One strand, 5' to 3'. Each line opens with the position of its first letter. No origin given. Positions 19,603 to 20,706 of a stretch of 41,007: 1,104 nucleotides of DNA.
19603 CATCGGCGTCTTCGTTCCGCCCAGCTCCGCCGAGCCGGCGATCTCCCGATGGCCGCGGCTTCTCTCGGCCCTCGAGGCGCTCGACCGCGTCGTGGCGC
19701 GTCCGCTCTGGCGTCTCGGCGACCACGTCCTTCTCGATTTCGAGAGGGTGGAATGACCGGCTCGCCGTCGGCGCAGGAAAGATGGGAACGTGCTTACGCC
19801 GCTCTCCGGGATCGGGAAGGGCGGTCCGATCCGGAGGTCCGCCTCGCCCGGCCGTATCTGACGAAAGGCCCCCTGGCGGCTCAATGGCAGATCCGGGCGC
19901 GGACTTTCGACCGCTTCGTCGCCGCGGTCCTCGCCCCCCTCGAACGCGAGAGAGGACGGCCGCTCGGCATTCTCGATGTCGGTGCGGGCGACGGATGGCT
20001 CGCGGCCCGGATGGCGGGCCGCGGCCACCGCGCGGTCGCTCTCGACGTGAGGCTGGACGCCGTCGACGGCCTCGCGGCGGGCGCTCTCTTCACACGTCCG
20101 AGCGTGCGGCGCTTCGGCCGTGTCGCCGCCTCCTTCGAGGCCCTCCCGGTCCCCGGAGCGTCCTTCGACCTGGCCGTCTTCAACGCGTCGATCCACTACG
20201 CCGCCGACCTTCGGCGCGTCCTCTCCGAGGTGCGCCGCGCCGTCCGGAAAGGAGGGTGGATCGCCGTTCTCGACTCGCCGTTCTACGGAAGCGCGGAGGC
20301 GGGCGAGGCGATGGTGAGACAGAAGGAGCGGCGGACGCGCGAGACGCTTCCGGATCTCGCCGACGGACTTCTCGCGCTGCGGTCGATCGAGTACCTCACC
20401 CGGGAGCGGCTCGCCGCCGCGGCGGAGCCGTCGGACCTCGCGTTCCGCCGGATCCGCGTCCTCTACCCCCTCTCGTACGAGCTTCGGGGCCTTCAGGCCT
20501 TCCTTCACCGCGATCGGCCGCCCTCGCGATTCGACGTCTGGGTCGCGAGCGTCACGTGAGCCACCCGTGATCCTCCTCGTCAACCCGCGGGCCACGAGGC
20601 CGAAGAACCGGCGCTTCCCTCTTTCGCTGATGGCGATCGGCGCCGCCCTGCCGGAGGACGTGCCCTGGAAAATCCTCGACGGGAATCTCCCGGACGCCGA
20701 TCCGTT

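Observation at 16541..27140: Ten-gene translationally coupled operon: HprK-like protein, two B12-radical SAM enzymes, four SAM methyltransferases, amidohydrolase, GT-C transferase and an orphan, with no recognisable known pathway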

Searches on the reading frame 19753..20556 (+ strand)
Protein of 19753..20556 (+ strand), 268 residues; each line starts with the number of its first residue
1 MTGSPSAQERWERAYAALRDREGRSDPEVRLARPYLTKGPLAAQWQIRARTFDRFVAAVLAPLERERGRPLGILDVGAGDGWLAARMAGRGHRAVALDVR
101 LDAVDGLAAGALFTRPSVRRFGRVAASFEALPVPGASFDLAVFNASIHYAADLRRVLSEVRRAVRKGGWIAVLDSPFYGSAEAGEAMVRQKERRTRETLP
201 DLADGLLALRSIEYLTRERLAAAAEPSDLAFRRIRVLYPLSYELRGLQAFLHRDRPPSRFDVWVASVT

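Call 6: search_protein_families(library=pfam, proteins=[window:19753-20556:+], max_evalue=0.01)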
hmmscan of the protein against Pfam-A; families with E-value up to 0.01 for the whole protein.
window:19753-20556:+ (268 aa): 8 families
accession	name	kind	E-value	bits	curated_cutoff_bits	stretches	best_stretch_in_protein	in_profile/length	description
PF08241.18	Methyltransf_11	-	8e-15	55.7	21.2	1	74-171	1-94/95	Methyltransferase domain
PF13649.12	Methyltransf_25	-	5.3e-13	49.9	27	1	73-168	1-97/97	Methyltransferase domain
PF13489.12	Methyltransf_23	-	1.2e-10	41.8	27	1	54-190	7-124/164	Methyltransferase domain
PF08242.18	Methyltransf_12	-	7.9e-10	39.8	30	1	74-170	1-98/98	Methyltransferase domain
PF13847.12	Methyltransf_31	-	5.5e-07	29.8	27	1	73-176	7-113/145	Methyltransferase domain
PF01209.24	Ubie_methyltran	-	0.00087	19.1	20.1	1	70-174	48-153/233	ubiE/COQ5 methyltransferase family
PF05175.20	MTS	-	0.0078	16.3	23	1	72-180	34-146/170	Methyltransferase small domain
PF03141.22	Methyltransf_29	-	0.0084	15.2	23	1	72-186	120-224/506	Putative S-adenosyl-L-methionine-dependent methyltransferase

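Call 7: search_protein_families(library=ncbifam, proteins=[window:19753-20556:+], max_evalue=0.01)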
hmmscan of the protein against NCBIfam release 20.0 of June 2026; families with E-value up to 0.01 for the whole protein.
window:19753-20556:+ (268 aa): 24 families
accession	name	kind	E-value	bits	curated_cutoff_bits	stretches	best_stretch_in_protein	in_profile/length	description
NF045667.1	MTase_DVU1556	equivalog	7.5e-10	38.6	155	1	73-177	26-124/213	DVU_1556 family methyltransferase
NF047649.1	MTase_UXPK_star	exception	9.5e-10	37.9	460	1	73-174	81-183/283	methyltransferase/UXPK-star double selenoprotein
TIGR02072.1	BioC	equivalog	5.1e-09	36.3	184.95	1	63-171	27-131/244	malonyl-ACP O-methyltransferase BioC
NF007610.0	PRK10258.1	equivalog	5.5e-09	35.7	342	1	71-172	44-138/251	malonyl-ACP O-methyltransferase BioC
NF004452.0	PRK05785.1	equivalog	7.5e-08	32.1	207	1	61-166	43-139/228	hypothetical protein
NF041537.1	ArsM_AhpD_UU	exception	1.5e-07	30.5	510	1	73-175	80-183/345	arsenite methyltransferase/AhpD domain selenoprotein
NF008264.0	PRK11036.1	equivalog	3.5e-07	29.9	366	1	58-173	36-148/261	tRNA uridine 5-oxyacetic acid(34) methyltransferase CmoM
NF043040.1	corrin_prot_MT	hypoth_equivalog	3.7e-06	26.5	180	1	71-174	43-149/216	corrinoid protein-associated methyltransferase CpaM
NF041675.1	sarc_dimgly_tmase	equivalog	8.2e-06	25.9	550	1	65-174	62-171/278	sarcosine/dimethylglycine N-methyltransferase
NF008823.0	PRK11873.1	subfamily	2.3e-05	24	263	1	73-174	81-183/272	arsenite methyltransferase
NF001242.0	PRK00216.1-3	equivalog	3.6e-05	23.3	351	1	63-174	64-177/258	bifunctional demethylmenaquinone methyltransferase/2-methoxy-6-polyprenyl-1,4-benzoquinol methylase UbiE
TIGR01934.1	MenG_MenH_UbiE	subfamily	4.5e-05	22.8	158.35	1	69-175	39-144/223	ubiquinone/menaquinone biosynthesis methyltransferase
NF001241.0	PRK00216.1-2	equivalog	6e-05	22.8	327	1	72-173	54-148/231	demethylmenaquinone methyltransferase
NF041536.1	ArsM_DUF2284_UU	exception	0.00025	19.5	575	1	73-179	80-187/459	arsenite methyltransferase/DUF2284 domain selenoprotein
NF052510.1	methyltran_MpqE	exception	0.00056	19.4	335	1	73-174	50-153/234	methyl-plastoquinone biosynthesis methyltransferase MpqE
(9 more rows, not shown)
